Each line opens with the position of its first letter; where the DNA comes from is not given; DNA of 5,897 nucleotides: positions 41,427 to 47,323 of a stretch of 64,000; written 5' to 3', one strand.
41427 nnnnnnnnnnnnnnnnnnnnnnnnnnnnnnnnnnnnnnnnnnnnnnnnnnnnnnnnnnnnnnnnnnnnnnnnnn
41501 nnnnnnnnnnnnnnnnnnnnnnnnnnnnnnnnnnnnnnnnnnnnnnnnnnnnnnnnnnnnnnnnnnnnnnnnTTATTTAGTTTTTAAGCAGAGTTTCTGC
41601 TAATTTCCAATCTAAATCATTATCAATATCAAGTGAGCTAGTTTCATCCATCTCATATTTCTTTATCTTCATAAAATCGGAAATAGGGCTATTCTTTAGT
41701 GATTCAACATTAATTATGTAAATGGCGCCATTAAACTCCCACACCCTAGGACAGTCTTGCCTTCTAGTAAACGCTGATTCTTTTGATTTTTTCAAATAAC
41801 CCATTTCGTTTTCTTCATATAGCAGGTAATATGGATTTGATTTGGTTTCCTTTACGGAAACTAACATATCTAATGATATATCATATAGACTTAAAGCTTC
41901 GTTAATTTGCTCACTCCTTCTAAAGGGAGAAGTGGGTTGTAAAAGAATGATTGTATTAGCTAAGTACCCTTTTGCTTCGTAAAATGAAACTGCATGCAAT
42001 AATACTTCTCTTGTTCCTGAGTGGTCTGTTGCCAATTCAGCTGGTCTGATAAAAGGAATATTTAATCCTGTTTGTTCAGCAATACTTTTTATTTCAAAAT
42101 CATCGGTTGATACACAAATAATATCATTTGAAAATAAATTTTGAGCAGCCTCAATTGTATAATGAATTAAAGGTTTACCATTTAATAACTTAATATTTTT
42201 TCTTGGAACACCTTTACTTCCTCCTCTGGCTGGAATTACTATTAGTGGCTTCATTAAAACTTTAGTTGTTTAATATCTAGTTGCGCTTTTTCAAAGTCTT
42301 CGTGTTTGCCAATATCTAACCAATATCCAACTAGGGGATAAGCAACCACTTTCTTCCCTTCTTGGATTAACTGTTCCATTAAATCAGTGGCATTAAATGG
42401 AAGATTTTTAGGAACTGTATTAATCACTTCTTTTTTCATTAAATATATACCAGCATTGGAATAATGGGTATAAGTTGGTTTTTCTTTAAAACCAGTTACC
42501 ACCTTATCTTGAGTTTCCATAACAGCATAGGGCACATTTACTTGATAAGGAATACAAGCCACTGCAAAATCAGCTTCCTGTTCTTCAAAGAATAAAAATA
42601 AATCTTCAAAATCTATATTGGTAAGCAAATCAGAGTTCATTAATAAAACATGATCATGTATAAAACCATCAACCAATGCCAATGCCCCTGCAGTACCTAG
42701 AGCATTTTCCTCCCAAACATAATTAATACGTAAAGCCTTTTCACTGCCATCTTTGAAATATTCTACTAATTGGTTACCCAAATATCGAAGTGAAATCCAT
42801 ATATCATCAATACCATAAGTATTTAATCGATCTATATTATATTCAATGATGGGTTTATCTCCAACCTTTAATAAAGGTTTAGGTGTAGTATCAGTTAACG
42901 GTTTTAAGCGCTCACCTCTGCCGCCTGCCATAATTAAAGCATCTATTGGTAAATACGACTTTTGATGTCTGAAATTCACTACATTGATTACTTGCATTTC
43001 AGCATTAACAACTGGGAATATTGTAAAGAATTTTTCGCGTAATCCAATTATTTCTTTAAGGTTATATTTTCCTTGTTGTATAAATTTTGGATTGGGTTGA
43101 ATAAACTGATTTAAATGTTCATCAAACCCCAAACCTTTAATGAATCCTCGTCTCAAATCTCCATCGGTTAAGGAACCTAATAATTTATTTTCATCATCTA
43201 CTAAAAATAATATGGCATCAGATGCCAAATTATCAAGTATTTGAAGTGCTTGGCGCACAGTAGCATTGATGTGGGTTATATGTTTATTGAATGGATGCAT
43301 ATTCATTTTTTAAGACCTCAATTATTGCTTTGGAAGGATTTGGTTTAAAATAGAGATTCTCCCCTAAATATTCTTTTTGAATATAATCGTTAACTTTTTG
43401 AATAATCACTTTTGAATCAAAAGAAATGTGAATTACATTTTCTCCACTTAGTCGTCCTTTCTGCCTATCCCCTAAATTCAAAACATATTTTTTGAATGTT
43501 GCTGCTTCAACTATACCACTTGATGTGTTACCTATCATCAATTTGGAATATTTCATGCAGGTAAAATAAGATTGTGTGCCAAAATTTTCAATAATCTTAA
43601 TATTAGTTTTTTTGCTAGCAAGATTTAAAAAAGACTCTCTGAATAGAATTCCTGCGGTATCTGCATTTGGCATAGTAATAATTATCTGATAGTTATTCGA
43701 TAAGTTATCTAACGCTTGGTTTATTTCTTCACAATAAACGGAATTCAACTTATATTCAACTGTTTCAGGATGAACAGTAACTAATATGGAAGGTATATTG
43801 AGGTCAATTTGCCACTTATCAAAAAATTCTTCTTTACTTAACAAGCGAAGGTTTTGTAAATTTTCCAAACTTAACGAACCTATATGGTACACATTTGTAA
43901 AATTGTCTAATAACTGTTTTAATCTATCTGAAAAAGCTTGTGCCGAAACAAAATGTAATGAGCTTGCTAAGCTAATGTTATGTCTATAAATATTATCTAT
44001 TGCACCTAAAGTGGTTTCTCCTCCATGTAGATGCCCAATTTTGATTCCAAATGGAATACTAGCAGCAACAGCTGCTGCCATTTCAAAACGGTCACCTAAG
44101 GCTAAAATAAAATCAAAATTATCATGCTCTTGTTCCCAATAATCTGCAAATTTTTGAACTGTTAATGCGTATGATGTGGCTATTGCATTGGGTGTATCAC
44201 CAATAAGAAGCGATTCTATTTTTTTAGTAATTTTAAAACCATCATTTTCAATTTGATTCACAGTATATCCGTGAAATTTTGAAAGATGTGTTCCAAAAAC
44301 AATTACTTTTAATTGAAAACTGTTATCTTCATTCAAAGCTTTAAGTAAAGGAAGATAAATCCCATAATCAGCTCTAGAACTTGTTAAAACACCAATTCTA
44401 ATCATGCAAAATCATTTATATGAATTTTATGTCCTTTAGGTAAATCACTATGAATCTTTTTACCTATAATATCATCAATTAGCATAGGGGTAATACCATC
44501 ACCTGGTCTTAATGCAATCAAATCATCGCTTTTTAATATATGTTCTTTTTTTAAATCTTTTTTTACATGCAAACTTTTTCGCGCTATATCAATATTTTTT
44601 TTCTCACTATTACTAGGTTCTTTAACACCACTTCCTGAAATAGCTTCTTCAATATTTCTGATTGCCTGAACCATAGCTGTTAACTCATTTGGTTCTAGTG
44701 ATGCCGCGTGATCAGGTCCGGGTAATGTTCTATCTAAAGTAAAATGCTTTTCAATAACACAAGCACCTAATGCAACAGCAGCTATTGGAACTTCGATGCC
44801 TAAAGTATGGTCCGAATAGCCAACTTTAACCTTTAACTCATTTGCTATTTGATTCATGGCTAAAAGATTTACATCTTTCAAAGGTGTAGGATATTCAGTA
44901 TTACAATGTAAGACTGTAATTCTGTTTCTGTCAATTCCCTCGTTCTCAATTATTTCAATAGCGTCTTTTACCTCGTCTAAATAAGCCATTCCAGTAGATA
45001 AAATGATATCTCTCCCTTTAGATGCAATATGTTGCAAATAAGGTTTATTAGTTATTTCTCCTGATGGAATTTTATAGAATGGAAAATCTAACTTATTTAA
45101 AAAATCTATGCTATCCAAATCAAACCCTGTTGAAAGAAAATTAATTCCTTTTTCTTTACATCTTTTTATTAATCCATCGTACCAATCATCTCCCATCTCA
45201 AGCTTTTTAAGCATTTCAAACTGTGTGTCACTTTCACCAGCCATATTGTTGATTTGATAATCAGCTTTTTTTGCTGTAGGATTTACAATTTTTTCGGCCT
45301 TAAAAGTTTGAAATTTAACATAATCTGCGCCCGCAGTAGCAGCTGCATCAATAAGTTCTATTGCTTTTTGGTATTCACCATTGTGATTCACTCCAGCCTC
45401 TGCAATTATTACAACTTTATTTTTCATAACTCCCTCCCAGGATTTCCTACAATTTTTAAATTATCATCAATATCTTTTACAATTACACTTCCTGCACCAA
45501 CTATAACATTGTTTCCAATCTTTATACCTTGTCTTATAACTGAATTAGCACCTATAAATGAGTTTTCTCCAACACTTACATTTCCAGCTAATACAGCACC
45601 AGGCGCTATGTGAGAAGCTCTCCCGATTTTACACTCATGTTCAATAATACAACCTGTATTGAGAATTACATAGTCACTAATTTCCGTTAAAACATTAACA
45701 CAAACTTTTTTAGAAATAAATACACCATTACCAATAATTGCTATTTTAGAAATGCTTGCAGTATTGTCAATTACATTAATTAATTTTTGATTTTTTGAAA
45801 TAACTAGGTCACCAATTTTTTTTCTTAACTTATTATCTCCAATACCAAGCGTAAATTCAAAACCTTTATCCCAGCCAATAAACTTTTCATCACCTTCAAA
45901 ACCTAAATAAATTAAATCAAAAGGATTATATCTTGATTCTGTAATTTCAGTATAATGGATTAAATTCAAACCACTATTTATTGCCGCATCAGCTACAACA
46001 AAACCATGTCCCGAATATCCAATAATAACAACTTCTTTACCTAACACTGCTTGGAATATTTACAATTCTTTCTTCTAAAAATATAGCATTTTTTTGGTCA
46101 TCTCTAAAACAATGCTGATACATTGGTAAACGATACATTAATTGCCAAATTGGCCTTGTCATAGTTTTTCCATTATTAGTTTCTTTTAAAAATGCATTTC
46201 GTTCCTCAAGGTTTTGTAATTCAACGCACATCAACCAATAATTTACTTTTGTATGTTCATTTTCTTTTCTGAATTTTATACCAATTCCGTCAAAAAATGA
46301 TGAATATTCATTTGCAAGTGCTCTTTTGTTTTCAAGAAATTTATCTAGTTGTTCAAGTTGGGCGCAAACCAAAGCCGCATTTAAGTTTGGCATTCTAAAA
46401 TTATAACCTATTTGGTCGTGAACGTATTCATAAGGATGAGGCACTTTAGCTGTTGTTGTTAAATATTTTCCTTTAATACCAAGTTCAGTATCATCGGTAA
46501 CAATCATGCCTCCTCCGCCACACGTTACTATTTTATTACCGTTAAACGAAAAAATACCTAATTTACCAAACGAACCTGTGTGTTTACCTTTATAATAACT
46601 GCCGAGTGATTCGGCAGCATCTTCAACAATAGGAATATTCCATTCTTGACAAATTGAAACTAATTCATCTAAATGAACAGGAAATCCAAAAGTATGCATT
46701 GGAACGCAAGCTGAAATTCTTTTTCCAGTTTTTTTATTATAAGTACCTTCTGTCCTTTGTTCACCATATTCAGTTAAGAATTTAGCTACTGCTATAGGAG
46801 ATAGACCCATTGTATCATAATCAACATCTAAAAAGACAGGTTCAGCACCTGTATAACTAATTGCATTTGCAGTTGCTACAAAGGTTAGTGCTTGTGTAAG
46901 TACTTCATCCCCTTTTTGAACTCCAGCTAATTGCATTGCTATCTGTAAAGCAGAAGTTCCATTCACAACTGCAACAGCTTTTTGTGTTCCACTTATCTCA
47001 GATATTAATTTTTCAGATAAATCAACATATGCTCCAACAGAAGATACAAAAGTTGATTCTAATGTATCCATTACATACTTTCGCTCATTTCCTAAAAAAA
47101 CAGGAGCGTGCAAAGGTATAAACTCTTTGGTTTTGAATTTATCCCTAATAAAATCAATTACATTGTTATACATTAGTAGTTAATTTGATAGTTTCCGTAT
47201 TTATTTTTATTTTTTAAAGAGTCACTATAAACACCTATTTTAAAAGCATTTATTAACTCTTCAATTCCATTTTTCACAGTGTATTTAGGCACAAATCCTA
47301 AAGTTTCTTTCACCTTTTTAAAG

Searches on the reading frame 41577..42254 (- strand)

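Call 15: search_protein_families(library=pfam, proteins=[window:41577-42254:-], max_evalue=0.001)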
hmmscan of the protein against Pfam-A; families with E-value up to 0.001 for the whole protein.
window:41577-42254:- (225 aa): 1 family
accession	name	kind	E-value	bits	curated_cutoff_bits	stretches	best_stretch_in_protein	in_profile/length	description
PF02348.25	CTP_transf_3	-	1.1e-20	74.8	22.6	1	5-170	2-161/217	Cytidylyltransferase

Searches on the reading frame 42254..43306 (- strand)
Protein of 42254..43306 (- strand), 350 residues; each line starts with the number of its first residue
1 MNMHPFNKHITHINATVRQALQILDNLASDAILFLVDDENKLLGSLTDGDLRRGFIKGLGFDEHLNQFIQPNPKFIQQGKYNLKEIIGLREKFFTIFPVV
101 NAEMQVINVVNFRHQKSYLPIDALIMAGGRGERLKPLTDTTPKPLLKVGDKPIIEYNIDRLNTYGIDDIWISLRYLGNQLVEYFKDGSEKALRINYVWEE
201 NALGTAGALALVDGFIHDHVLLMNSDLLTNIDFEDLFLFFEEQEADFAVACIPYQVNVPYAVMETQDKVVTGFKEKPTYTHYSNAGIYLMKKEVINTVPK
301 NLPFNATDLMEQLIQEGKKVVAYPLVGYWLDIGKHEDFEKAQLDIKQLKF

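Call 15: search_protein_families(library=pfam, proteins=[window:42254-43306:-], max_evalue=0.001)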
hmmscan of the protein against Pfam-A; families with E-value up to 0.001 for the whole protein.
window:42254-43306:- (350 aa): 3 families
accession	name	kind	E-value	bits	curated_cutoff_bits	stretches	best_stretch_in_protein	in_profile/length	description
PF00483.29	NTP_transferase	-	2.3e-42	145.7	21.2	1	123-346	2-243/245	Nucleotidyl transferase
PF12804.13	NTP_transf_3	-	2.1e-10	41.4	27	1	123-259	1-130/160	MobA-like NTP transferase domain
PF00571.33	CBS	-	5.2e-05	23.9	24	1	13-53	14-53/57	CBS domain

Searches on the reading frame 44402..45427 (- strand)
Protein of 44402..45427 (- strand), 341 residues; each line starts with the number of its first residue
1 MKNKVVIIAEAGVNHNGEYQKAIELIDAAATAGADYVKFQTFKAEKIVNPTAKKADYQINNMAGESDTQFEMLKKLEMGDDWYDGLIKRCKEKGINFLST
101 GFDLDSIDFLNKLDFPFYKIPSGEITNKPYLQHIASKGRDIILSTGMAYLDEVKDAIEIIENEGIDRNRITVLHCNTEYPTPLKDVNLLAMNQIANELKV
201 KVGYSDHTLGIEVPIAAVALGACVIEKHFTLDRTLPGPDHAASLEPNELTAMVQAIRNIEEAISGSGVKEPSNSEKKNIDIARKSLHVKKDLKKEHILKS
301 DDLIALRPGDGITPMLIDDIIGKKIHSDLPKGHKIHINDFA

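Call 15: search_protein_families(library=pfam, proteins=[window:44402-45427:-], max_evalue=0.001)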
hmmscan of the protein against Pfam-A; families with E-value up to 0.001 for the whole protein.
window:44402-45427:- (341 aa): 2 families
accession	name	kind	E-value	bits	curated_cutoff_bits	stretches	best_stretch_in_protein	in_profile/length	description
PF03102.20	NeuB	-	1.9e-100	335.8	22.1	1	25-264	1-237/241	NeuB family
PF08666.17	SAF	-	0.00011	23.1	21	1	284-339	2-61/63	SAF domain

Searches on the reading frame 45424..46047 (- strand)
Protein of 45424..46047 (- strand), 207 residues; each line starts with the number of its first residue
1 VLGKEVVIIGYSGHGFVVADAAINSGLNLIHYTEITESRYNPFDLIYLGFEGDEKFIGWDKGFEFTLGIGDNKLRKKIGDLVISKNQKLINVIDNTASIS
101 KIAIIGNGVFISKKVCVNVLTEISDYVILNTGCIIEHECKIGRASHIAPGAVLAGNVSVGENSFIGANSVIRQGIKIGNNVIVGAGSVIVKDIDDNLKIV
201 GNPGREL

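Call 17: search_protein_families(library=pfam, proteins=[window:45424-46047:-], max_evalue=0.001)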
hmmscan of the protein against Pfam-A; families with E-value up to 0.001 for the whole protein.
window:45424-46047:- (207 aa): 4 families
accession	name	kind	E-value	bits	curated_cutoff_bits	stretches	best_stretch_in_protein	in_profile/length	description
PF00132.30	Hexapep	-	1.8e-15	56.3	27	2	156-189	1-34/36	Bacterial transferase hexapeptide (six repeats)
PF14602.12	Hexapep_2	-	2.2e-10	40.5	27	1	157-189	2-32/34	Hexapeptide repeat of succinyl-transferase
PF17836.7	PglD_N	-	3.4e-08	34.4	23.4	1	6-78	2-74/78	PglD N-terminal domain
PF25084.1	LbH_EIF2B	-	1.2e-05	25.7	54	1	107-192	14-96/105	EIF2B subunit epsilon LbH domain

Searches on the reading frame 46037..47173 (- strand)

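Call 17: search_protein_families(library=pfam, proteins=[window:46037-47173:-], max_evalue=0.001)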
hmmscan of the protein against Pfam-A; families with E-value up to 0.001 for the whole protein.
window:46037-47173:- (378 aa): 2 families
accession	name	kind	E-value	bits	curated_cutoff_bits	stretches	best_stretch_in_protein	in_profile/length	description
PF01041.23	DegT_DnrJ_EryC1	-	2.5e-80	270.9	19.8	1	29-376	6-344/360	DegT/DnrJ/EryC1/StrS aminotransferase family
PF01276.26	OKR_DC_1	-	5.5e-09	35.7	27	1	53-187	71-205/417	Orn/Lys/Arg decarboxylase, major domain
